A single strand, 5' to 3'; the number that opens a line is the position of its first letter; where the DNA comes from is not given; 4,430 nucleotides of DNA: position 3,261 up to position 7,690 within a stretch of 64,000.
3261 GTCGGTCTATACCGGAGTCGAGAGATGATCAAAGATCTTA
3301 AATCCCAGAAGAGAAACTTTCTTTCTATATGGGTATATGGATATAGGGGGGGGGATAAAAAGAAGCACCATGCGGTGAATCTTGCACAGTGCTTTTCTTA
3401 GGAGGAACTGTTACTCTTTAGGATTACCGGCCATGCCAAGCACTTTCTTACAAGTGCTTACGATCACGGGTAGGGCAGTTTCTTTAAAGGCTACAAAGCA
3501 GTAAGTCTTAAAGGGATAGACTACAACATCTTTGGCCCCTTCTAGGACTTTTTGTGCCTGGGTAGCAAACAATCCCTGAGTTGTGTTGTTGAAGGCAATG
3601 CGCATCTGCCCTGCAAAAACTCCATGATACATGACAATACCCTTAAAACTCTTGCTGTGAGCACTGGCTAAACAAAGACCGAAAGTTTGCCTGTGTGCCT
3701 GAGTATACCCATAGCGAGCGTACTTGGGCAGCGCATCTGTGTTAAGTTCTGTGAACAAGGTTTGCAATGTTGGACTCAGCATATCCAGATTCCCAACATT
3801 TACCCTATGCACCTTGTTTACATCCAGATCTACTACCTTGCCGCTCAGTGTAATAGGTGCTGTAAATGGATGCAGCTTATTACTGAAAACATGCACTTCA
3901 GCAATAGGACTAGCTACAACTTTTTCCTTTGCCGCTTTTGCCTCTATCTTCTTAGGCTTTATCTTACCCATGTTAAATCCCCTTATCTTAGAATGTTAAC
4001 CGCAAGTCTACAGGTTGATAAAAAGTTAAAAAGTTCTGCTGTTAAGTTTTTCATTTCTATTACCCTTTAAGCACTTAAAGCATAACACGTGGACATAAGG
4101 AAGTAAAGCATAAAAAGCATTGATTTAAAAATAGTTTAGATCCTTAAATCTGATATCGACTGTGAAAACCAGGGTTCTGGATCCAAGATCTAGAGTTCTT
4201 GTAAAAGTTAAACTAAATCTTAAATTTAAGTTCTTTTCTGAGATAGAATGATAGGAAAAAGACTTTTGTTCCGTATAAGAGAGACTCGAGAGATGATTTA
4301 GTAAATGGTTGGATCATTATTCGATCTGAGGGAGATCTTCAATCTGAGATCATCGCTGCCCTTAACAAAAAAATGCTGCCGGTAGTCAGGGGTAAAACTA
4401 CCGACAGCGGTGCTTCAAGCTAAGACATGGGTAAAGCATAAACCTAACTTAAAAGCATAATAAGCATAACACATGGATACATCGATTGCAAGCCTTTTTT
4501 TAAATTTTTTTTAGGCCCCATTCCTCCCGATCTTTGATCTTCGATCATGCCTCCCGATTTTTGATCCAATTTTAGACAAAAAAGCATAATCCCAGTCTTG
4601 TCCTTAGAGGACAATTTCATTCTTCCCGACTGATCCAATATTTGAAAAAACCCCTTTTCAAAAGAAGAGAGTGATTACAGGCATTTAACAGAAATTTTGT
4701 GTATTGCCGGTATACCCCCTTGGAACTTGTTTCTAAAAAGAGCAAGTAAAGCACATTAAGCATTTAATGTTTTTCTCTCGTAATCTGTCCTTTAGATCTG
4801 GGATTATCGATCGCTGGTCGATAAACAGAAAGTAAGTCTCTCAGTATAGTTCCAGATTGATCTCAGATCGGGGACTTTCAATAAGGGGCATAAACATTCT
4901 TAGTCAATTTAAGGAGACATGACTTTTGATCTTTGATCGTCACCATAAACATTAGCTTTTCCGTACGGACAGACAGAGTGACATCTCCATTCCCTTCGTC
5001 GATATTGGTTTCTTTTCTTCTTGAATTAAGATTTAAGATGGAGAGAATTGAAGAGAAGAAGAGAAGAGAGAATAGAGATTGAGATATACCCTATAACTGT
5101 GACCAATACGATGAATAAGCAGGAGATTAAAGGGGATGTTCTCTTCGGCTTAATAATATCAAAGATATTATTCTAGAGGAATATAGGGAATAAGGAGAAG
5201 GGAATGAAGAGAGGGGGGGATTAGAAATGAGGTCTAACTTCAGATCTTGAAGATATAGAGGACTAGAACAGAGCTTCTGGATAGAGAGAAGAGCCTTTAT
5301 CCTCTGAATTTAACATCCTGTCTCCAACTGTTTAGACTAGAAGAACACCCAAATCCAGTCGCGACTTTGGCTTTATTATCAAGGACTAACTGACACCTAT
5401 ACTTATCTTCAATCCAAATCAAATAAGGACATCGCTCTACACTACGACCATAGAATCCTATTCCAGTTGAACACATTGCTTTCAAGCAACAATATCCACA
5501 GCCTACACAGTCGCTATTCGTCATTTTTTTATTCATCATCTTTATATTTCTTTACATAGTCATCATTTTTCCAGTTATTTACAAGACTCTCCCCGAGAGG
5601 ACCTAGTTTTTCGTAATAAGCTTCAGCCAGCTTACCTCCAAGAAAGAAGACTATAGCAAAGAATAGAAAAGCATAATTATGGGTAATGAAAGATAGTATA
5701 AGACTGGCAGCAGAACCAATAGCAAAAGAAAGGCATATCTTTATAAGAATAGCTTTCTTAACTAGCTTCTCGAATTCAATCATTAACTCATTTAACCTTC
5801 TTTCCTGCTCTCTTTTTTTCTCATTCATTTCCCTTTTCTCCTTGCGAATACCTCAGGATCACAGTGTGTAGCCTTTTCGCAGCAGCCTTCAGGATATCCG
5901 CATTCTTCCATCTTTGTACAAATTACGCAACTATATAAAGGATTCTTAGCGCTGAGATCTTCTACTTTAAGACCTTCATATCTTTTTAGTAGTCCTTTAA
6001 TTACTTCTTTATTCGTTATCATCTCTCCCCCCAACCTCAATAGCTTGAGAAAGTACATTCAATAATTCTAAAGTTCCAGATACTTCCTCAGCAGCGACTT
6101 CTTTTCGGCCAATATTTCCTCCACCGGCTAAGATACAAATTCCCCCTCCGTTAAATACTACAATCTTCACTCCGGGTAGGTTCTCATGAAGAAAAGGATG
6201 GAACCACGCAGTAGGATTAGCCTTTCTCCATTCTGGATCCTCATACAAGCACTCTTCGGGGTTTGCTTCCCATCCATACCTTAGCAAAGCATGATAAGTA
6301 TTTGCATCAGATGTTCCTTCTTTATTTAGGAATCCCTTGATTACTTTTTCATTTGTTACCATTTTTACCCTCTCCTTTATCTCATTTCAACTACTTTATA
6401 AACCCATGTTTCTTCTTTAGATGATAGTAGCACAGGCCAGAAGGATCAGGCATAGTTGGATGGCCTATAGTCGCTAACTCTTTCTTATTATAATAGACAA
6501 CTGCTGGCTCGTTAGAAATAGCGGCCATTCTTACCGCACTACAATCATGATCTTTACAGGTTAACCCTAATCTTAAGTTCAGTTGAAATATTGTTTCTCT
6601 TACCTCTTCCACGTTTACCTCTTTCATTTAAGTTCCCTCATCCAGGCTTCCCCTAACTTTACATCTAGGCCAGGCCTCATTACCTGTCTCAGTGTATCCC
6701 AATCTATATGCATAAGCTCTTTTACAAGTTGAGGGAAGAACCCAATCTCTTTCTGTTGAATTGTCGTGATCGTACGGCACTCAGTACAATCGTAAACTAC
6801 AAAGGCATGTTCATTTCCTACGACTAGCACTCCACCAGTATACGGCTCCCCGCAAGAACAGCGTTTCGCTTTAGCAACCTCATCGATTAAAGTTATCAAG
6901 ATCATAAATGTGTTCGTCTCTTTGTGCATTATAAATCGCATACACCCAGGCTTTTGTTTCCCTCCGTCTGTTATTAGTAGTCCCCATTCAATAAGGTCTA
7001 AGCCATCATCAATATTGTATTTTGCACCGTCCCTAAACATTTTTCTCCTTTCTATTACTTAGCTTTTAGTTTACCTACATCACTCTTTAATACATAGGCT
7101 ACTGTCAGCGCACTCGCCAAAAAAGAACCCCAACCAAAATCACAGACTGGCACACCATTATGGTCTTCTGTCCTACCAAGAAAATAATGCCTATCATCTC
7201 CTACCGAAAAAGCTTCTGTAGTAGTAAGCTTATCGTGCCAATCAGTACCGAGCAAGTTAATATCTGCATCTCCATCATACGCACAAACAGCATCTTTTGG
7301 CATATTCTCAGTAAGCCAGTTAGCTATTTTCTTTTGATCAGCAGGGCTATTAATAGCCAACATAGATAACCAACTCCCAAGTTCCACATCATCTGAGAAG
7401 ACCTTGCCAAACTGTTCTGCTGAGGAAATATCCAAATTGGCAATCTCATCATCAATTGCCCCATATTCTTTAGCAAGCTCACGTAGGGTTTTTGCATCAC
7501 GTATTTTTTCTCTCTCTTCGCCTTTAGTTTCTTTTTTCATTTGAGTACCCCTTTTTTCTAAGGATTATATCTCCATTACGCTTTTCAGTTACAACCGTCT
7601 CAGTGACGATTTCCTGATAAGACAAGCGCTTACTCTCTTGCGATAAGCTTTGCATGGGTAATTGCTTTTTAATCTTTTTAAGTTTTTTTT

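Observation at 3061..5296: Non-coding zone saturated with GATC sites, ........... iterons and a 20-bp perfect palindrome: candidate origin or regulatory hub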

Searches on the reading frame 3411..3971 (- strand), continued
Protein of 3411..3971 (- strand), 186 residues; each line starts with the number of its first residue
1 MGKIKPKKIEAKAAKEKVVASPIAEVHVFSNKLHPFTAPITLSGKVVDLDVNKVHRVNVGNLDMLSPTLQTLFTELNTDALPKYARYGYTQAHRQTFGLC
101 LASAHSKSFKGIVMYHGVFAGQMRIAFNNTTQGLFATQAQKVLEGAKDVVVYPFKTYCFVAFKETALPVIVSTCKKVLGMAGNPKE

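Call 110: fold_search(model_id=the predicted structure, library=viral)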
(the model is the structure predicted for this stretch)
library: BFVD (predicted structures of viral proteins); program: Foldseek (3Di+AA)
matches with E <= 10: 671; with E <= 0.001: 0
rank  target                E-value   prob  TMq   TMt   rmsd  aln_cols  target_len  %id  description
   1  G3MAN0                1.3e-02  0.82  0.31  0.38   6.7       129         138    9  Gp489 [Bacillus phage G]
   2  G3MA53                3.2e-02  0.66  0.29  0.39   7.1       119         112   12  Gp312 [Bacillus phage G]
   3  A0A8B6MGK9            5.4e-02  0.60  0.28  0.33  10.4       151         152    9  (no name in the UniProt tables at hand)
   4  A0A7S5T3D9            6.9e-02  0.15  0.20  0.05  20.8       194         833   10  (no name in the UniProt tables at hand)
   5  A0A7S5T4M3            8.3e-02  0.95  0.20  0.47   6.2        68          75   22  (no name in the UniProt tables at hand)
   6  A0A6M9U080            8.8e-02  0.41  0.26  0.20  11.0       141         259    9  Uncharacterized protein [Drosophila-associated filamentous virus]
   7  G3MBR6                9.3e-02  0.57  0.34  0.41   5.6       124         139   10  Gp200 [Bacillus phage G]
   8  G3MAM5                1.1e-01  0.47  0.30  0.45   6.1       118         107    9  Gp484 [Bacillus phage G]
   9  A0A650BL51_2          1.1e-01  0.08  0.17  0.04  21.2       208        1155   11  Orf1a polyprotein [Botrylloides leachii nidovirus]
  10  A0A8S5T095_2          1.3e-01  0.08  0.18  0.04  16.6       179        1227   11  Uncharacterized protein [Myoviridae sp. ctWb16]
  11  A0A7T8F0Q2            1.5e-01  0.60  0.35  0.33   7.6       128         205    8  (no name in the UniProt tables at hand)
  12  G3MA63                1.6e-01  0.60  0.35  0.43   5.5       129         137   11  Gp322 [Bacillus phage G]
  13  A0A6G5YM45            1.6e-01  0.33  0.35  0.28  24.5       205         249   11  (no name in the UniProt tables at hand)
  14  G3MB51                1.8e-01  0.66  0.33  0.43   4.4       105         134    8  Gp671 [Bacillus phage G]
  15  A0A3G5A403            2.2e-01  0.51  0.25  0.30   5.3        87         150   14  Uncharacterized protein [Harvfovirus sp.]
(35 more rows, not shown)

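Call 114: find_related_loci(query=A8, collection=metagenome_contigs, flank=6000)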
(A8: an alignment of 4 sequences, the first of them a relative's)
Query A8 (232 aa) in metagenome_contigs; peptide patterns used: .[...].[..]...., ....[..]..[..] (x = any residue, [..] = any of these).
294 stretches matched a pattern; 21 encode a relative of the query (tblastn E <= 1e-3); 21 distinct loci.
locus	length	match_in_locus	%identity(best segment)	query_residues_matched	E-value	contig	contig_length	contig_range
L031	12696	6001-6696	100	1-232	2e-153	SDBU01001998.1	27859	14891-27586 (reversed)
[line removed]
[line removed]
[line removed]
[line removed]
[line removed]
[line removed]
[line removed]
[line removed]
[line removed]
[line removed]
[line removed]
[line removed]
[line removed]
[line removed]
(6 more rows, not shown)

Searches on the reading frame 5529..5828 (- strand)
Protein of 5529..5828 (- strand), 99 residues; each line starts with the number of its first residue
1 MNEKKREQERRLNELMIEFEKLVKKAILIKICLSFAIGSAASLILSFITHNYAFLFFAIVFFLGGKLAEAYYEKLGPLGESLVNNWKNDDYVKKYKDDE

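Call 51: search_protein_families(library=pfam, proteins=[window:5529-5828:-], max_evalue=0.05)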
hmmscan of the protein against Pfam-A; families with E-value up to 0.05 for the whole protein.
window:5529-5828:- (99 aa): 1 family
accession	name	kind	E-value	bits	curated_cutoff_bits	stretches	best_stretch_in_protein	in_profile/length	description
PF01594.21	AI-2E_transport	-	0.0023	17.6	34.3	1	9-63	177-231/327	AI-2E family transporter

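Call 52: search_protein_families(library=phrogs, proteins=[window:5529-5828:-], max_evalue=0.01)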
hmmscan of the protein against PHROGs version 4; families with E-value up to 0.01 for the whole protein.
window:5529-5828:- (99 aa): 0 families

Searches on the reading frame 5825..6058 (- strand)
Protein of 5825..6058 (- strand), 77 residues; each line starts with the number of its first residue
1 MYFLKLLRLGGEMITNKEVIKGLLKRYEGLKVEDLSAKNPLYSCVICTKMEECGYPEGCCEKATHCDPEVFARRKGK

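Call 51: search_protein_families(library=pfam, proteins=[window:5825-6058:-], max_evalue=0.05)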
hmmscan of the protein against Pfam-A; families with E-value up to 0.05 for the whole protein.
window:5825-6058:- (77 aa): 0 families

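Call 52: search_protein_families(library=phrogs, proteins=[window:5825-6058:-], max_evalue=0.01)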
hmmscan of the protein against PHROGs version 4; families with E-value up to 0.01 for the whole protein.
window:5825-6058:- (77 aa): 0 families

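Call 105: search_protein_families(library=pfam, alignment_id=A7, max_evalue=0.05)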
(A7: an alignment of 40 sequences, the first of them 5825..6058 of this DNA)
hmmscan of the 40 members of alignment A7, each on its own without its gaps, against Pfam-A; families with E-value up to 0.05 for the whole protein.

A. member 1, window:5825-6058:- (77 aa): 0 families

B. families by the number of members that match (of 40 scanned): 8 families
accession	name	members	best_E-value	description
PF14216.11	DUF4326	1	9.3e-09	Domain of unknown function (DUF4326)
PF07498.18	Rho_N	1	0.0011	Rho termination factor, N-terminal domain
PF14425.11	Imm3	1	0.0095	Immunity protein Imm3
PF04977.20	DivIC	1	0.015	Septum formation initiator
PF03449.20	GreA_GreB_N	1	0.027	Transcription elongation factor, N-terminal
PF03451.21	HELP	1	0.032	HELP motif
PF04481.18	DUF561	1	0.034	Protein of unknown function (DUF561)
PF10393.14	Matrilin_ccoil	1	0.041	Trimeric coiled-coil oligomerisation domain of matrilin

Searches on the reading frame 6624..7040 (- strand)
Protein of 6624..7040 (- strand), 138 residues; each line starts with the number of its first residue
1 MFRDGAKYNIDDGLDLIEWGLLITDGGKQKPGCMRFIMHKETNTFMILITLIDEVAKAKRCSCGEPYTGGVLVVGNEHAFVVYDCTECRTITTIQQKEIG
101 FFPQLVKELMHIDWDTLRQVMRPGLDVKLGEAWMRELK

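Call 46: search_protein_families(library=pfam, alignment_id=A2, max_evalue=0.0001)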
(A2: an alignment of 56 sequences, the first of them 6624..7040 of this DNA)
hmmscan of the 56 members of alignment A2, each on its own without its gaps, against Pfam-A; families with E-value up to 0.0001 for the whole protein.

A. member 1, window:6624-7040:- (138 aa): 0 families

B. families by the number of members that match (of 56 scanned): 11 families
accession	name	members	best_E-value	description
PF08797.16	HIRAN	2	4.6e-10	HIRAN domain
PF08719.17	NADAR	1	5.8e-29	NADAR domain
PF12917.13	YfbR-like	1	6.5e-26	5'-deoxynucleotidase YfbR-like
PF00216.26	Bac_DNA_binding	1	2.4e-25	Bacterial DNA-binding protein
PF13023.12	HD_3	1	1.6e-18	HD domain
PF10050.14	DUF2284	1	6.4e-18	Predicted metal-binding protein (DUF2284)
PF14791.11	DNA_pol_B_thumb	1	2.8e-13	DNA polymerase beta thumb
PF09723.15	Zn_ribbon_8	1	3.7e-06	Zinc ribbon domain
PF14792.12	DNA_pol_B_palm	1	1.3e-05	DNA polymerase beta palm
PF08010.17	Phage_30_3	1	2.4e-05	Bacteriophage protein GP30.3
PF18024.7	HTH_50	1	3.4e-05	Helix-turn-helix domain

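Call 51: search_protein_families(library=pfam, proteins=[window:6624-7040:-], max_evalue=0.05)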
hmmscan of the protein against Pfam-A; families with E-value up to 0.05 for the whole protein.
window:6624-7040:- (138 aa): 0 families

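Call 52: search_protein_families(library=phrogs, proteins=[window:6624-7040:-], max_evalue=0.01)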
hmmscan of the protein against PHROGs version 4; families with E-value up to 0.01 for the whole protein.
window:6624-7040:- (138 aa): 0 families

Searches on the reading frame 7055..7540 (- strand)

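Call 51: search_protein_families(library=pfam, proteins=[window:7055-7540:-], max_evalue=0.05)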
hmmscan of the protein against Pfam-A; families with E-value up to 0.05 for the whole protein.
window:7055-7540:- (161 aa): 1 family
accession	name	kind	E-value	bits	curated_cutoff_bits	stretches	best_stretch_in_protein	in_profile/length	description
PF18625.7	EspB_PE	-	0.041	14.8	29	0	1-32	45-76/77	ESX-1 secreted protein B PE domain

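Call 52: search_protein_families(library=phrogs, proteins=[window:7055-7540:-], max_evalue=0.01)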
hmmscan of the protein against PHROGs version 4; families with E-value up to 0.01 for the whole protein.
window:7055-7540:- (161 aa): 0 families
